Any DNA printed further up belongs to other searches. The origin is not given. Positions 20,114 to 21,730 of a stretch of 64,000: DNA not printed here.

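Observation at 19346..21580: Class-III aminotransferase + aldo/keto reductase embedded in the nonulosonate block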

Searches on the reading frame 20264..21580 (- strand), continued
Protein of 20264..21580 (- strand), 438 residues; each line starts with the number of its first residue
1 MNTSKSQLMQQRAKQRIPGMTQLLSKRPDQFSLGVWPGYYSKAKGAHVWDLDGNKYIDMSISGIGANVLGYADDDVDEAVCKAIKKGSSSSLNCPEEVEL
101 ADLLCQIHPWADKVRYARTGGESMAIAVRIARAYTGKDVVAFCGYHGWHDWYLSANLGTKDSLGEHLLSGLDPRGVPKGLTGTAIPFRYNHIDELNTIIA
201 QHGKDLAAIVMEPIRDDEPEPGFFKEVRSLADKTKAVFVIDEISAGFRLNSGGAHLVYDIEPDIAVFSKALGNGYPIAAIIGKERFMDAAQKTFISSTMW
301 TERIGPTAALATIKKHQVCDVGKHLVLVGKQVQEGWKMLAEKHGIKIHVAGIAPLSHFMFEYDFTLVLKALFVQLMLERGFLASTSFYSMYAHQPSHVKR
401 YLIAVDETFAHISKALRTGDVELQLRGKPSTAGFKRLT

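Call 99: search_protein_families(library=pfam, proteins=[P0359, P0252, P0276, P0243, P0283, P0355, P0376, P0375, P0241, P0245], max_evalue=0.00001)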
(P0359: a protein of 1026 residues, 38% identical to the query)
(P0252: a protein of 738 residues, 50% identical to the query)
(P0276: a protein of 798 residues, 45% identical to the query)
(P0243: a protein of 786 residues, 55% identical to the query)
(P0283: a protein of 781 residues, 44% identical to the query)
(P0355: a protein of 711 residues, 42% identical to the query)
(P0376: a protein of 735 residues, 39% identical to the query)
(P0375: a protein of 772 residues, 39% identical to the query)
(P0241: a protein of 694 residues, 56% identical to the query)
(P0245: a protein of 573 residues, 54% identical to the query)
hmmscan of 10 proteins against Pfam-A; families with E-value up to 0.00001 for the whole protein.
P0359 (1026 aa): 6 families
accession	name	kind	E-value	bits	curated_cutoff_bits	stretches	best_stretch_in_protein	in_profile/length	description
PF00202.27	Aminotran_3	-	2.8e-51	174.9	30.5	1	636-926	10-332/403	Aminotransferase class-III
PF02348.25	CTP_transf_3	-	2.2e-35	122.9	22.6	1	347-512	1-165/217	Cytidylyltransferase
PF22725.1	GFO_IDH_MocA_C3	-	8.1e-24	84.4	27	1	132-257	1-124/124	GFO/IDH/MocA C-terminal domain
PF01408.29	GFO_IDH_MocA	-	6.9e-20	72.4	24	1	9-123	2-119/120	Oxidoreductase family, NAD-binding Rossmann fold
PF02894.22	GFO_IDH_MocA_C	-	3.6e-15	56.8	22.9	1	136-328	1-210/218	Oxidoreductase family, C-terminal alpha/beta domain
PF12804.13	NTP_transf_3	-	2.7e-13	50.9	27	1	353-470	11-122/160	MobA-like NTP transferase domain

P0252 (738 aa): 2 families
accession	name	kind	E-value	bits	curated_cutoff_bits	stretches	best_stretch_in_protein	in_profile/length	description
PF00202.27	Aminotran_3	-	5.4e-38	131.2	30.5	1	342-669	13-357/403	Aminotransferase class-III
PF00248.27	Aldo_ket_red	-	2.8e-29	102.6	24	1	8-285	2-286/291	Aldo/keto reductase family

P0276 (798 aa): 4 families
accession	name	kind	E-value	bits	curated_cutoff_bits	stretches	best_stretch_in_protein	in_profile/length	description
PF00202.27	Aminotran_3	-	7.7e-48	163.6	30.5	1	392-719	8-353/403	Aminotransferase class-III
PF01408.29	GFO_IDH_MocA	-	7.1e-15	56.2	24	1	10-124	2-120/120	Oxidoreductase family, NAD-binding Rossmann fold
PF22725.1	GFO_IDH_MocA_C3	-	1.2e-13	51.6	27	1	134-259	3-123/124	GFO/IDH/MocA C-terminal domain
PF02894.22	GFO_IDH_MocA_C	-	7.3e-10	39.4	22.9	1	145-337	7-205/218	Oxidoreductase family, C-terminal alpha/beta domain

P0243 (786 aa): 2 families
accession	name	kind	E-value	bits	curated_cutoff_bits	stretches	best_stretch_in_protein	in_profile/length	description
PF00202.27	Aminotran_3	-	5.3e-47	160.8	30.5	1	381-727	12-370/403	Aminotransferase class-III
PF04909.20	Amidohydro_2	-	1.7e-17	64.5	26.4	1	89-331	64-288/289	Amidohydrolase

P0283 (781 aa): 2 families
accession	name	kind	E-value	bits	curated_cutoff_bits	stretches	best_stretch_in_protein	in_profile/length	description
PF00202.27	Aminotran_3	-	6.1e-37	127.7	30.5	1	382-689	13-339/403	Aminotransferase class-III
PF04909.20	Amidohydro_2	-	5e-21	76.2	26.4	1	30-332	1-286/289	Amidohydrolase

P0355 (711 aa): 2 families
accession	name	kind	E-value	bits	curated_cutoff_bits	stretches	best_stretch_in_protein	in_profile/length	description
PF00202.27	Aminotran_3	-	8.1e-26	91.1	30.5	2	488-586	177-280/403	Aminotransferase class-III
PF04909.20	Amidohydro_2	-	3.3e-15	57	26.4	1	88-327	63-287/289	Amidohydrolase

P0376 (735 aa): 1 family
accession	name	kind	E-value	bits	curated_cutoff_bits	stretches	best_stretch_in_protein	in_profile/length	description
PF00202.27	Aminotran_3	-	1.2e-45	156.4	30.5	1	338-642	8-344/403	Aminotransferase class-III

P0375 (772 aa): 2 families
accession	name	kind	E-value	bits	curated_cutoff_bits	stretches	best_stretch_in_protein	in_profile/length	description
PF03102.20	NeuB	-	1.6e-81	273.8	22.1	1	34-265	2-241/241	NeuB family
PF00202.27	Aminotran_3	-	7.3e-45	153.8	30.5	1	381-671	10-333/403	Aminotransferase class-III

P0241 (694 aa): 3 families
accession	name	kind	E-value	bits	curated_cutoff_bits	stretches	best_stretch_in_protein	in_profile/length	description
PF00202.27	Aminotran_3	-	3.9e-40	138.2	30.5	1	292-637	11-370/403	Aminotransferase class-III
PF02348.25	CTP_transf_3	-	5.1e-32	111.9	22.6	1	4-206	2-195/217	Cytidylyltransferase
PF12804.13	NTP_transf_3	-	3.7e-06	27.6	27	1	17-125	15-121/160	MobA-like NTP transferase domain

P0245 (573 aa): 2 families
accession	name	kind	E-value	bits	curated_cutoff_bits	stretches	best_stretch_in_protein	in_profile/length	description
PF00202.27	Aminotran_3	-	4.7e-39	134.6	30.5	1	173-517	11-370/403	Aminotransferase class-III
PF04909.20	Amidohydro_2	-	1.1e-08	35.6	26.4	1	17-133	194-289/289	Amidohydrolase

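Call 100: predict_structure(alignment_id=A1)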
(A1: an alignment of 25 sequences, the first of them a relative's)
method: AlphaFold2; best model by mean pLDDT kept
length: 438 residues; sequences in the alignment: 25
mean_pLDDT: 58.6   pTM: 0.45
mean pLDDT of the five models: 58.6, 58.5, 54.7, 53.0, 52.0
residues with pLDDT >= 90: 55; 70-90: 91; 50-70: 110; < 50: 182
segments of 3 or more residues with pLDDT < 50: 1-3, 16-72, 89-94, 104-119, 147-180, 245-252, 269-278, 289-305, 382-392, 428-438
pLDDT, mean of each block of 10 residues (from residue 1): 45 45 32 31 38 36 35 55 53 46 46 45 64 79 62 39 27 38 77 93 90 73 92 91 47 64 66 39 53 26 46 56 63 89 91 65 82 72 45 65 90 90 63 32
secondary structure, 60 per line:
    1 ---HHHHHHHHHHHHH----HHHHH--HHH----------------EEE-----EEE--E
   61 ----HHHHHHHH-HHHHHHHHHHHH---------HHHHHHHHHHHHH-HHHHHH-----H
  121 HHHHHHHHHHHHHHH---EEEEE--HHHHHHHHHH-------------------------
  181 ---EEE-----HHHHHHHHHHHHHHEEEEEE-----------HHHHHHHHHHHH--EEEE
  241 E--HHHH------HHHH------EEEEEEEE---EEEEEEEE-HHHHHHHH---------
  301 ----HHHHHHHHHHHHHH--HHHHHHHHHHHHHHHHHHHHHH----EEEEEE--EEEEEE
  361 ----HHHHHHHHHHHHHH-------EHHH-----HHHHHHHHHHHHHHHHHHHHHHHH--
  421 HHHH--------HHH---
elements in order: H4-16 H21-25 E47-49 E55-57 H65-72 H74-85 H95-107 H109-114 H120-135 E139-143 H146-155 E184-186 H192-205 E206-211 H223-234 E237-241 H244-247 H254-257 E264-271 E275-282 H284-291 H305-318 H321-342 E347-352 E355-360 H365-378 H395-418 H421-424
